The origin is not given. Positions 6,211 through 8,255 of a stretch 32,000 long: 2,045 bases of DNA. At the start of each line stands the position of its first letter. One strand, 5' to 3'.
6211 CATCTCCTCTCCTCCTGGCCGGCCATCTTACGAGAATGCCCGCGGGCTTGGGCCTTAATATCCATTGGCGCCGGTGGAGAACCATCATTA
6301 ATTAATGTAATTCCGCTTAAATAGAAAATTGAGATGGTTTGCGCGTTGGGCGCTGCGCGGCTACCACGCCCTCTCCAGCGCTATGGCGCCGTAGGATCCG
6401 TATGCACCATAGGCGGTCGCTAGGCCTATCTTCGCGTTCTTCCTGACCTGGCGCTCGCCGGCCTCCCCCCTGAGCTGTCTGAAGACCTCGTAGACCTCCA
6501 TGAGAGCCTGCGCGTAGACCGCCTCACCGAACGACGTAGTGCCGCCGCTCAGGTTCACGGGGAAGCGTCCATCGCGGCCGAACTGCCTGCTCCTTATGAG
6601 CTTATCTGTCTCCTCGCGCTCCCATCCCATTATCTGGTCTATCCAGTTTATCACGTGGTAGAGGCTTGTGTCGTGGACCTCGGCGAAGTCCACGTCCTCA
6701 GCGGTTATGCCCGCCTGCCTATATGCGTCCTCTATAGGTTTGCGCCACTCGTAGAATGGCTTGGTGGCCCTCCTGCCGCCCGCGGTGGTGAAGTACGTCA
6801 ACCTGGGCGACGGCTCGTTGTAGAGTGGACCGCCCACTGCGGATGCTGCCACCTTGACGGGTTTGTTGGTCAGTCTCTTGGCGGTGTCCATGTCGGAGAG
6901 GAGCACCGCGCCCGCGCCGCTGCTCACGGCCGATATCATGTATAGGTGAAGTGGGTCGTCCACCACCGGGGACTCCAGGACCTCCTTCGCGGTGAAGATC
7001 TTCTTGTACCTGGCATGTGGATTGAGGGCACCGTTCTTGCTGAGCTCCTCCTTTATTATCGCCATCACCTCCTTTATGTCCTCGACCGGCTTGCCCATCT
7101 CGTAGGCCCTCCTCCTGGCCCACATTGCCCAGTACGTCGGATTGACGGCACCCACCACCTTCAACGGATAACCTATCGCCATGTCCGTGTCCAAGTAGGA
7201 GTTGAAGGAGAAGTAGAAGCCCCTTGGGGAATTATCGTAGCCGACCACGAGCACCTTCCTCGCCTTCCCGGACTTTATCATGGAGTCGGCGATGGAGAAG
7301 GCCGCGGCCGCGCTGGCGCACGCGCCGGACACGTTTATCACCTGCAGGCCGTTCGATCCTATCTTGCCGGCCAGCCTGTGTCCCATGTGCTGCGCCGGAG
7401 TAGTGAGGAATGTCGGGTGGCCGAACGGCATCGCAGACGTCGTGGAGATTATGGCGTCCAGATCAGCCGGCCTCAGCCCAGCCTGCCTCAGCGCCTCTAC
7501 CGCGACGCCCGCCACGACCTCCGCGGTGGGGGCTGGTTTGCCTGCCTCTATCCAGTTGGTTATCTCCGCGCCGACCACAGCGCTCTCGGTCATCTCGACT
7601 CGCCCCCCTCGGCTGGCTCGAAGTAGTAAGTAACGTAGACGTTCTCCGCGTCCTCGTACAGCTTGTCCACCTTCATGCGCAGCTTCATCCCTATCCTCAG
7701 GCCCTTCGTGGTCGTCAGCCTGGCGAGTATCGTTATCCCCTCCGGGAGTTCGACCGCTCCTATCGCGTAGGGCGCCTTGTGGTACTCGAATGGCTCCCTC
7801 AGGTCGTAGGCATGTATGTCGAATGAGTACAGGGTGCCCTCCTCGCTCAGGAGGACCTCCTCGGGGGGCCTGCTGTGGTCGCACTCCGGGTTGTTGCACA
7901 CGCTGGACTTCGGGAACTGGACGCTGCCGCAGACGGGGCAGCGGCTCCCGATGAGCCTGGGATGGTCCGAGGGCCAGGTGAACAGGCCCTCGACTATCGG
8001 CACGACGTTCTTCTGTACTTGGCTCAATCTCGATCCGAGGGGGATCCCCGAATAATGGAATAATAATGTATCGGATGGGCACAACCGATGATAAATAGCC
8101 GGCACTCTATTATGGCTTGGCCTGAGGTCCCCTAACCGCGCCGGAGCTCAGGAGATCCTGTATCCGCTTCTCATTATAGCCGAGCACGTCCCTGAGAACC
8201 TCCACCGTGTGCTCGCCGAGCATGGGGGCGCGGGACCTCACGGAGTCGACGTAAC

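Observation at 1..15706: Candidate archaeal anaerobic trihydroxybenzene / phloroglucinol-type degradation cluster built around two cytoplasmic transhydroxylase-like molybdoenzymes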

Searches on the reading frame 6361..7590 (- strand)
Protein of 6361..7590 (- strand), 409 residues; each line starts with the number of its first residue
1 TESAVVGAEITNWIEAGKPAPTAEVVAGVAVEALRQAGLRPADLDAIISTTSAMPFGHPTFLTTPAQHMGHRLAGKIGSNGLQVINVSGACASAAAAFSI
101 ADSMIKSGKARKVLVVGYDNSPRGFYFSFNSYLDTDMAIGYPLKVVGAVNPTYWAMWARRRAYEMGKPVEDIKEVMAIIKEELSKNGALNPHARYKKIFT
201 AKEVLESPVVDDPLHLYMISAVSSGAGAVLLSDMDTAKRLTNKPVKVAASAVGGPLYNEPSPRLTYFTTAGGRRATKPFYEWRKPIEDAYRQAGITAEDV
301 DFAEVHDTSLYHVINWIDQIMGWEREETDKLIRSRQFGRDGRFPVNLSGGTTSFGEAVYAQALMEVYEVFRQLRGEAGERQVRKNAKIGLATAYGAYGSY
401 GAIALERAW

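Call 4: search_protein_families(library=pfam, proteins=[window:6361-7590:-], max_evalue=0.01)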
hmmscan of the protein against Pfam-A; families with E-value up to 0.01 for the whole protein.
window:6361-7590:- (409 aa): 5 families
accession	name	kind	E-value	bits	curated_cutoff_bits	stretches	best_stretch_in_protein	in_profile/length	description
PF22691.2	Thiolase_C_1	-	4.7e-27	94.9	28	1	281-402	19-138/144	Thiolase C-terminal domain-like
PF08545.16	ACP_syn_III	-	2.9e-07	30.7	24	1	87-120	3-36/80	3-Oxoacyl-[acyl-carrier-protein (ACP)] synthase III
PF00108.29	Thiolase_N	-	1.4e-05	25.1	26.4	1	5-195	3-184/260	Thiolase, N-terminal domain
PF02801.28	Ketoacyl-synt_C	-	0.00013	22.4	20.8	0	284-309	29-54/119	Beta-ketoacyl synthase, C-terminal domain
PF00109.32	ketoacyl-synt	-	0.002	18.2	20.8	0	56-119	141-202/252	Beta-ketoacyl synthase, N-terminal domain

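Call 5: search_protein_families(library=ncbifam, proteins=[window:6361-7590:-], max_evalue=0.001)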
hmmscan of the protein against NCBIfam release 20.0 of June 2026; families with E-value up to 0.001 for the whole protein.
window:6361-7590:- (409 aa): 29 families (the best 25 are shown)
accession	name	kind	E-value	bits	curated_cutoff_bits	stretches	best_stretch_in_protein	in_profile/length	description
NF004715.0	PRK06059.1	equivalog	4.1e-83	279.5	424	1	4-405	7-397/399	lipid-transfer protein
NF004720.0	PRK06064.1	subfamily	4.8e-51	173.7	420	1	3-403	4-382/389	thiolase domain-containing protein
NF053570.1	AcCoTHIOL_METTL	equivalog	4.1e-42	144.4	600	1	3-403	4-378/385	acetyl-CoA acetyltransferase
NF004810.0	PRK06157.1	equivalog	1.8e-40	139.3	403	1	5-397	11-384/400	acetyl-CoA acetyltransferase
NF006102.0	PRK08256.1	subfamily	3.4e-33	115.3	436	1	4-398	6-383/394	lipid-transfer protein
NF009228.0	PRK12578.1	subfamily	4e-33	114.6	485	1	31-403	32-382/387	thiolase domain-containing protein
NF005704.0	PRK07516.1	subfamily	2.6e-32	112.3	412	1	22-390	22-369/389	thiolase domain-containing protein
NF004982.0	PRK06365.1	equivalog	5.8e-31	108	695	2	6-250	21-253/430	thiolase domain-containing protein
NF004721.0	PRK06065.1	equivalog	4.6e-30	104.8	455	1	3-397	12-382/393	thiolase domain-containing protein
NF006180.0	PRK08313.1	subfamily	5.2e-29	101.3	514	1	3-402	6-378/389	thiolase domain-containing protein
NF006010.0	PRK08142.1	subfamily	1.5e-28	99.7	462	1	22-397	25-373/388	thiolase domain-containing protein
NF004811.0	PRK06158.1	subfamily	1.8e-28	99.6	421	1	3-396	10-368/384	acetyl-CoA acetyltransferase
NF053628.1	BnzsclthlBbsBGT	equivalog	2.8e-26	92.2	750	1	78-395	70-369/389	benzoylsuccinyl-CoA thiolase subunit BbsB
NF005892.0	PRK07855.1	subfamily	7.7e-24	84.3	469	1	3-388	8-372/390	lipid-transfer protein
NF004722.0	PRK06066.1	equivalog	1.4e-22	80.2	516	1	173-390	161-366/385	thiolase domain-containing protein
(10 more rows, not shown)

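Call 63: search_solved_structures(query=window:6361-7590:-, max_evalue=1e-15)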
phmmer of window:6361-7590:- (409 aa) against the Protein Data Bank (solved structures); distinct sequences matched with E-value up to 1e-15: 9.
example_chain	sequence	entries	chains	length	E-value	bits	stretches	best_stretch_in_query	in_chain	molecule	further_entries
4yzo_A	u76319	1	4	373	2e-29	105.9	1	82-403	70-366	Putative acyl-CoA acyltransferase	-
7yvy_A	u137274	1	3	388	6.9e-27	97.5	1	61-403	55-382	Acetyl-CoA acetyltransferase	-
7pxp_C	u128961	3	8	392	4e-22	81.9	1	73-395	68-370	Benzoylsuccinyl-CoA thiolase subunit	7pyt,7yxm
6esq_A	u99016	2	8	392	5.4e-20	74.8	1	25-401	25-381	acetoacetyl-CoA thiolase | Acetyl-CoA acetyltransferase thiolase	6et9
9myr_A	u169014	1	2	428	6.5e-20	74.6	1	183-406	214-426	Nonspecific lipid-transfer protein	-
6hsj_A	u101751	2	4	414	8.8e-18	67.6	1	75-398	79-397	SCP2-thiolase (type-1)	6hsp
6hrv_A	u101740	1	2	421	9.3e-18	67.5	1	75-398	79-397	SCP2-thiolase (type-1)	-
9skh_I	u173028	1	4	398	1.1e-16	64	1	28-403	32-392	2,4-diacetylphloroglucinol biosynthesis protein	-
5m3k_C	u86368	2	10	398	7.2e-16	61.3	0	24-403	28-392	2,4-diacetylphloroglucinol biosynthesis protein PhlC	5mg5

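Call 78: search_solved_structures(query=window:6361-7590:-, max_evalue=1e-18, show_alignments=4)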
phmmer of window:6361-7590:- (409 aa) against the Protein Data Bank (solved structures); distinct sequences matched with E-value up to 1e-18: 5.
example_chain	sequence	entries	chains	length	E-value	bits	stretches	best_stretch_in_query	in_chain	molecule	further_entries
4yzo_A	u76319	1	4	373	2e-29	105.9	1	82-403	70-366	Putative acyl-CoA acyltransferase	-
7yvy_A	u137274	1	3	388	6.9e-27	97.5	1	61-403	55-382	Acetyl-CoA acetyltransferase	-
7pxp_C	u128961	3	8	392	4e-22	81.9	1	73-395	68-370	Benzoylsuccinyl-CoA thiolase subunit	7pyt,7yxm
6esq_A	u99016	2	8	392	5.4e-20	74.8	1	25-401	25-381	acetoacetyl-CoA thiolase | Acetyl-CoA acetyltransferase thiolase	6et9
9myr_A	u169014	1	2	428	6.5e-20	74.6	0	183-406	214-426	Nonspecific lipid-transfer protein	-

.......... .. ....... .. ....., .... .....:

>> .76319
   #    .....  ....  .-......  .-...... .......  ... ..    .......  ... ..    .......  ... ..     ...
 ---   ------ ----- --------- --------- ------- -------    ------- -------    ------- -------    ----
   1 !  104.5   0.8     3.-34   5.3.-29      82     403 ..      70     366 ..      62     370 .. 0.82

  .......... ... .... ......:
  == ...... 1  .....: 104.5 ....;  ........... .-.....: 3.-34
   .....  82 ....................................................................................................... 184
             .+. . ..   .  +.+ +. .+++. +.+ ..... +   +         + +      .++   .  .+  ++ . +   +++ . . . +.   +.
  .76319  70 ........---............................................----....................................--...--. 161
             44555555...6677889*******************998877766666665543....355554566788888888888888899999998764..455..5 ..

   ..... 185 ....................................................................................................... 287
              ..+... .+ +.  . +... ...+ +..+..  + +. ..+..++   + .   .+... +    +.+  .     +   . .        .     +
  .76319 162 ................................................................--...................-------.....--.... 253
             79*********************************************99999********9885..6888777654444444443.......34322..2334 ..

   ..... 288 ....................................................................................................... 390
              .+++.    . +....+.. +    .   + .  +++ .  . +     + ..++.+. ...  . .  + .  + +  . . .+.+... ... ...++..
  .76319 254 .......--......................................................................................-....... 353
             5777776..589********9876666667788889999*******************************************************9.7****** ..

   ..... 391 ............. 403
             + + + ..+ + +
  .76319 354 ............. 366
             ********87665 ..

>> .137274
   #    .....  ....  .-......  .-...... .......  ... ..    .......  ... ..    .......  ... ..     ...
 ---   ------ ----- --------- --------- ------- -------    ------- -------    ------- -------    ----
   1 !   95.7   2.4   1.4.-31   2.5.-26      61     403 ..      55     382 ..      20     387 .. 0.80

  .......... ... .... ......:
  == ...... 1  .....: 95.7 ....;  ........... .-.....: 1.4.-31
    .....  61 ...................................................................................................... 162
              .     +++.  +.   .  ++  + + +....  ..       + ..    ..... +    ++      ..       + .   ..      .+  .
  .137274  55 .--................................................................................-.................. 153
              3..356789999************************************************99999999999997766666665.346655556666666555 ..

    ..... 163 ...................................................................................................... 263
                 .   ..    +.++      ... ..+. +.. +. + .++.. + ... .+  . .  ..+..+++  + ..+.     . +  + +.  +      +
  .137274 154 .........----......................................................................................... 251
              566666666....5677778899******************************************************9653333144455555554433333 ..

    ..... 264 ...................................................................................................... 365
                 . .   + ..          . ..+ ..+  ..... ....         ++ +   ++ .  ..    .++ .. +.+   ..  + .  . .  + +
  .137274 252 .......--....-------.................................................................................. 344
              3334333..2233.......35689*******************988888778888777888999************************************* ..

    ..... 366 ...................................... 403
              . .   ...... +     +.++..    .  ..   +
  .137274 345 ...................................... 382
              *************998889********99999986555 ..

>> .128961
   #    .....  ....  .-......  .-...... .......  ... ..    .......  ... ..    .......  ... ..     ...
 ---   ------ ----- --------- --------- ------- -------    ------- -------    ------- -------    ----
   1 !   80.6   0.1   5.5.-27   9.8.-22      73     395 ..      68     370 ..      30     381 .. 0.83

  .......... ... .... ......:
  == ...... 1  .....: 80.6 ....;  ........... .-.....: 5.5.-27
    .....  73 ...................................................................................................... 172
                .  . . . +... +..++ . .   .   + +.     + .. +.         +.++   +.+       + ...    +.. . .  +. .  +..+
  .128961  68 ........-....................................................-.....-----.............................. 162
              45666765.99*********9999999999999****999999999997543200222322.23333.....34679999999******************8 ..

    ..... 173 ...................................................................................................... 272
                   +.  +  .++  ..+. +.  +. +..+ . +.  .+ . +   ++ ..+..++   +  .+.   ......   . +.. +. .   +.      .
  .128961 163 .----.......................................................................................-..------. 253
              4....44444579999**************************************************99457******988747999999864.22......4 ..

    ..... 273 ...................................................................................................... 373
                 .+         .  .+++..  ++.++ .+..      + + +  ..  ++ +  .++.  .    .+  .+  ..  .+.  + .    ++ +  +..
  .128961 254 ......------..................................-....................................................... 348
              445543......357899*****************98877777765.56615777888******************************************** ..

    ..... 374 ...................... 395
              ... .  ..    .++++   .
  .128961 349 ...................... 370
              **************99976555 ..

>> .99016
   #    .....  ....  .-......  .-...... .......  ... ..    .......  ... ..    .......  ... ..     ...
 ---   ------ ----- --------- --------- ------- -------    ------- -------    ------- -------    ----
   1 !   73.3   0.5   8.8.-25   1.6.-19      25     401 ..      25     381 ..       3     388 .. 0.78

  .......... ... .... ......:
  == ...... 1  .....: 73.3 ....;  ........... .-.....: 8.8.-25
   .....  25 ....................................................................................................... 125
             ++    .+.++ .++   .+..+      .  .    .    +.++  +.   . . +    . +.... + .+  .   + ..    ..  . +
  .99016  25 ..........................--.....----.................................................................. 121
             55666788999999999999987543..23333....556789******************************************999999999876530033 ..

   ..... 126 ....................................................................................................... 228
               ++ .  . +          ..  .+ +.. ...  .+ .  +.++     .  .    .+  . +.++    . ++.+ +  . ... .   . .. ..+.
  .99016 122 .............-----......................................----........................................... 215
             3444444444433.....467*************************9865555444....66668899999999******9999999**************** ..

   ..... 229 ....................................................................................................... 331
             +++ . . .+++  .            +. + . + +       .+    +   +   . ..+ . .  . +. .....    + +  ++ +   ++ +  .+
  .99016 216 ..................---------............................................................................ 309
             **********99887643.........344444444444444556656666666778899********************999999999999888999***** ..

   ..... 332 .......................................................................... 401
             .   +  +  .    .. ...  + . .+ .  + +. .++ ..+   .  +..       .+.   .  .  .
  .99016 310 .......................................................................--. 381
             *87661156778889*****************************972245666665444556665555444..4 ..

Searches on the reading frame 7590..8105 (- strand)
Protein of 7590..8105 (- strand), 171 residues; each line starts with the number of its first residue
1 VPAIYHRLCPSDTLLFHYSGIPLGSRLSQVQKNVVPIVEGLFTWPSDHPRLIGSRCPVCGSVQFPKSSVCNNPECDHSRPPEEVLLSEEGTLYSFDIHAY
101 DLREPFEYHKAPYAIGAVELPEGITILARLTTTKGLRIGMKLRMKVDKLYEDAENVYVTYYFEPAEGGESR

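Call 4: search_protein_families(library=pfam, proteins=[window:7590-8105:-], max_evalue=0.01)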
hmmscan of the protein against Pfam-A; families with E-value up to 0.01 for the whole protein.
window:7590-8105:- (171 aa): 2 families
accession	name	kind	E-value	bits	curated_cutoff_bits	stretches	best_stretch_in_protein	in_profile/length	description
PF01796.24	OB_ChsH2_C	-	7.4e-12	45.5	27.1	1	84-146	2-64/65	ChsH2, C-terminal OB-fold domain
PF12172.15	zf-ChsH2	-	1.4e-07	31.6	23.2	1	47-79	5-34/37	ChsH2, rubredoxin-like zinc ribbon domain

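Call 5: search_protein_families(library=ncbifam, proteins=[window:7590-8105:-], max_evalue=0.001)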
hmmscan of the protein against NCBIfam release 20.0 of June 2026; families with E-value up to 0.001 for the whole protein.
window:7590-8105:- (171 aa): 1 family
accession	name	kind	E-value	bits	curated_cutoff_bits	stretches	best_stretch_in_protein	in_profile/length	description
NF053627.1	BnzsclthlBbsAGT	equivalog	1.7e-12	47.5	250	1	45-161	28-140/145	benzoylsuccinyl-CoA thiolase subunit BbsA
